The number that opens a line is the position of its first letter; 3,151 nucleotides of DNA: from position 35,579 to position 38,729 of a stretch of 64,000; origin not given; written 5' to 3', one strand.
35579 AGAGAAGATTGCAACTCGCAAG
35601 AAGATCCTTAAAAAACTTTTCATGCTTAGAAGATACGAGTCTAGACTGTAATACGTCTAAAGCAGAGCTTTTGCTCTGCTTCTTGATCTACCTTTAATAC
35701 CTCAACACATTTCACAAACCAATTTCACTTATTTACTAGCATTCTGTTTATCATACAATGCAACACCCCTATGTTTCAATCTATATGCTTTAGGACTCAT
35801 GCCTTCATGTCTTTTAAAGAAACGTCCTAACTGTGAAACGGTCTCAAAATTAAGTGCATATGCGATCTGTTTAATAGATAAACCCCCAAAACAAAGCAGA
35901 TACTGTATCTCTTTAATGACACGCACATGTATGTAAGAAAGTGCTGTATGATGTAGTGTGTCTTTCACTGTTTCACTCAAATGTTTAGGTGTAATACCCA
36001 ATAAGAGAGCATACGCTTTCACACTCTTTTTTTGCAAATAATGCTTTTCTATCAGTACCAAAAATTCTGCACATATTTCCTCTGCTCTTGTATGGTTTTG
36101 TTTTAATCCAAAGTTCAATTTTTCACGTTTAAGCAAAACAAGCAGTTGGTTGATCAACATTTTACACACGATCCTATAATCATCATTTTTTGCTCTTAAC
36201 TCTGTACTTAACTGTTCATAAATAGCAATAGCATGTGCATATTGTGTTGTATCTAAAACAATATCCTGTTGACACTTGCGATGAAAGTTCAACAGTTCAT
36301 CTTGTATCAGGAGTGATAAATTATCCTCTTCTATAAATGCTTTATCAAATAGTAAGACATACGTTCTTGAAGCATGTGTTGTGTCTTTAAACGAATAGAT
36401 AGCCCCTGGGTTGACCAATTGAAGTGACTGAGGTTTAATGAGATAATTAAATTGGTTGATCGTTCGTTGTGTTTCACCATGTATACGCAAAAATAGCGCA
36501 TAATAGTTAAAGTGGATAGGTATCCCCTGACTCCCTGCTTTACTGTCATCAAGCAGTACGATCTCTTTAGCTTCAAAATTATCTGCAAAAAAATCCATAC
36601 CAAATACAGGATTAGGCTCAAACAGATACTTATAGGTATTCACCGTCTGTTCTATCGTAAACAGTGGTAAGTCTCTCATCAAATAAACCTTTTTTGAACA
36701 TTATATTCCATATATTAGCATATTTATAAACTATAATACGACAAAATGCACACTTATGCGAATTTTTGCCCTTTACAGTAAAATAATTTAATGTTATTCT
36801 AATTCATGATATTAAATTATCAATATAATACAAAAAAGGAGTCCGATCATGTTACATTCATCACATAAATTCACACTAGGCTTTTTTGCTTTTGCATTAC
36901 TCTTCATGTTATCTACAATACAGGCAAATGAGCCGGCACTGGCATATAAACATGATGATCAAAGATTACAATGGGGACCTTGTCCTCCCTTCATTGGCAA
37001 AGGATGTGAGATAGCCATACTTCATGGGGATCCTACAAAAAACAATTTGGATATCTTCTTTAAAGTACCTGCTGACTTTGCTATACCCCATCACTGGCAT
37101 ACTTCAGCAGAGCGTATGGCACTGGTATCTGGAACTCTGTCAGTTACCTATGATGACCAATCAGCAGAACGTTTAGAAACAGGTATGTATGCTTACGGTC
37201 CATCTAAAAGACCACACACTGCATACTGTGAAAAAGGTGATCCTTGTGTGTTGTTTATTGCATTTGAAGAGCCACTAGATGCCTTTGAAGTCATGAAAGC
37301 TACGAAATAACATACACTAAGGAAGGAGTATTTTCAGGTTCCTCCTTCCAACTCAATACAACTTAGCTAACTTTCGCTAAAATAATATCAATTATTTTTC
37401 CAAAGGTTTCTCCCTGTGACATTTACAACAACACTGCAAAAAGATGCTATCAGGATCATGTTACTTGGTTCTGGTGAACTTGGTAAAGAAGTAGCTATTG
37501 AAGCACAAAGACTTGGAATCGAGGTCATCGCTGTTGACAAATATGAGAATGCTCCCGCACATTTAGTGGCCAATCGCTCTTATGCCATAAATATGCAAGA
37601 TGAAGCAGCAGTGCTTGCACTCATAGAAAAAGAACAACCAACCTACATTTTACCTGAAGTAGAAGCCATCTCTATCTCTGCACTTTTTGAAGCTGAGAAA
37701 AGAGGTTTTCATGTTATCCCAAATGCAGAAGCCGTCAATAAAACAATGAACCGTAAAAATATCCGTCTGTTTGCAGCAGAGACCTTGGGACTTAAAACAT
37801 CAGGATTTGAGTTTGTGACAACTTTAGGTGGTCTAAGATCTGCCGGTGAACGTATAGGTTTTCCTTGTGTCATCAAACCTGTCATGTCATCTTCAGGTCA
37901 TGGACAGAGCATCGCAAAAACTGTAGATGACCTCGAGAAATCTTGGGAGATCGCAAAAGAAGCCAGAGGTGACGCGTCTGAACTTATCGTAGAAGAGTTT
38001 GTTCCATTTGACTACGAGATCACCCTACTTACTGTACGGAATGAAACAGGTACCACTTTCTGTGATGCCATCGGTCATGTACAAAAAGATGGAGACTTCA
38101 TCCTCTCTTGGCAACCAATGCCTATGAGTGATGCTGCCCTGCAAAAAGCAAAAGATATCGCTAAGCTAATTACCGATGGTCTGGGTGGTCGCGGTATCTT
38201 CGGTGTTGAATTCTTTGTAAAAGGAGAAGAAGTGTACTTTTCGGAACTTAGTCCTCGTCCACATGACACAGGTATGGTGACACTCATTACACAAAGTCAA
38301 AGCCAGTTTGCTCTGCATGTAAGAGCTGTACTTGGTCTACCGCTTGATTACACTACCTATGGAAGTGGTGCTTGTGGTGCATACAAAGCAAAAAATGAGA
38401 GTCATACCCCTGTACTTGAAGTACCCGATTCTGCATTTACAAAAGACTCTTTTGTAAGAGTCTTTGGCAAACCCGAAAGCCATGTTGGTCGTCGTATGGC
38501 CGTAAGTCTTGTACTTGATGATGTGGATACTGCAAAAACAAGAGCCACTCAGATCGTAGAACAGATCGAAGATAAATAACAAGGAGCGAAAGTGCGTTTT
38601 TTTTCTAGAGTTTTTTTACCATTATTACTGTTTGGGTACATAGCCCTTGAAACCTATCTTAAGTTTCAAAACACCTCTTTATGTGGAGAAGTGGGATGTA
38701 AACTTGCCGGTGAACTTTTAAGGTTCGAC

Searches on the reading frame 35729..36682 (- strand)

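Call 69: search_protein_families(library=pfam, proteins=[window:35729-36682:-], max_evalue=0.00001)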
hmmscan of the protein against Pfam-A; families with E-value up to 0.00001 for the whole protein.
window:35729-36682:- (317 aa): 2 families
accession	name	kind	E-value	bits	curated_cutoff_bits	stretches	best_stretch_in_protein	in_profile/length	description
PF12833.13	HTH_18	-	2.4e-17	63.4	33.6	1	225-301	2-78/80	Helix-turn-helix domain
PF00165.29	HTH_AraC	-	1.1e-06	29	26.6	0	267-301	8-41/42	Bacterial regulatory helix-turn-helix proteins, AraC family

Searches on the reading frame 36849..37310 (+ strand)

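Call 69: search_protein_families(library=pfam, proteins=[window:36849-37310:+], max_evalue=0.00001)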
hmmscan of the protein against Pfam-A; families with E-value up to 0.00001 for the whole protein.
window:36849-37310:+ (153 aa): 3 families
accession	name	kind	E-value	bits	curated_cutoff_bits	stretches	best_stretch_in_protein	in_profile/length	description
PF07883.17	Cupin_2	-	1.4e-08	34.8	27.2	1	73-137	5-68/70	Cupin domain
PF12973.13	Cupin_7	-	1.7e-08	34.6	27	1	38-138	9-100/105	ChrR Cupin-like domain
PF14499.12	DUF4437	-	8.3e-06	25.6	24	1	36-137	140-241/250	Domain of unknown function (DUF4437)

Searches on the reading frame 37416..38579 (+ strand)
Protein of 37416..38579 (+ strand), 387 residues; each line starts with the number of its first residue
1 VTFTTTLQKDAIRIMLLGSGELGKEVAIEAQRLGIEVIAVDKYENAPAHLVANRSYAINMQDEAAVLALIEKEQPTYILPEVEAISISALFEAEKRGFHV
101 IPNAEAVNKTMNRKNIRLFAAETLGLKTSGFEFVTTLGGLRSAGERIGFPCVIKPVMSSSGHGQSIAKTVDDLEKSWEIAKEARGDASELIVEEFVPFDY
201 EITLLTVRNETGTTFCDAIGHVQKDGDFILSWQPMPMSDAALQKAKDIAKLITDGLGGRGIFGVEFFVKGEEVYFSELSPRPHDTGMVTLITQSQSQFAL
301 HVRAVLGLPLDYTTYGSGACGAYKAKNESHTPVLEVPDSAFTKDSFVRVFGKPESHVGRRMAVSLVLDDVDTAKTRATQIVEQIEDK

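Call 69: search_protein_families(library=pfam, proteins=[window:37416-38579:+], max_evalue=0.00001)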
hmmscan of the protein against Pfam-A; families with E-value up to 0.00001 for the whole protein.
window:37416-38579:+ (387 aa): 5 families
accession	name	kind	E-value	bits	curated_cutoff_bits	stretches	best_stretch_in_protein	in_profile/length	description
PF02222.28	ATP-grasp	-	3.1e-56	190.3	27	1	121-298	3-179/179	ATP-grasp domain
PF22660.2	RS_preATP-grasp-like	-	5.7e-10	39.9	27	1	14-107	4-94/98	Ribonucleotide synthetase preATP-grasp domain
PF21244.3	PurT_C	-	2.6e-08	33.7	26.7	1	338-384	21-68/68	PurT, C-terminal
PF07478.18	Dala_Dala_lig_C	-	2.3e-07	31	24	1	143-285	31-179/204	D-ala D-ala ligase C-terminus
PF02786.22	CPSase_L_D2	-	3.2e-06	27.3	19.8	1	137-281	27-179/211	Carbamoyl-phosphate synthase L chain, ATP binding domain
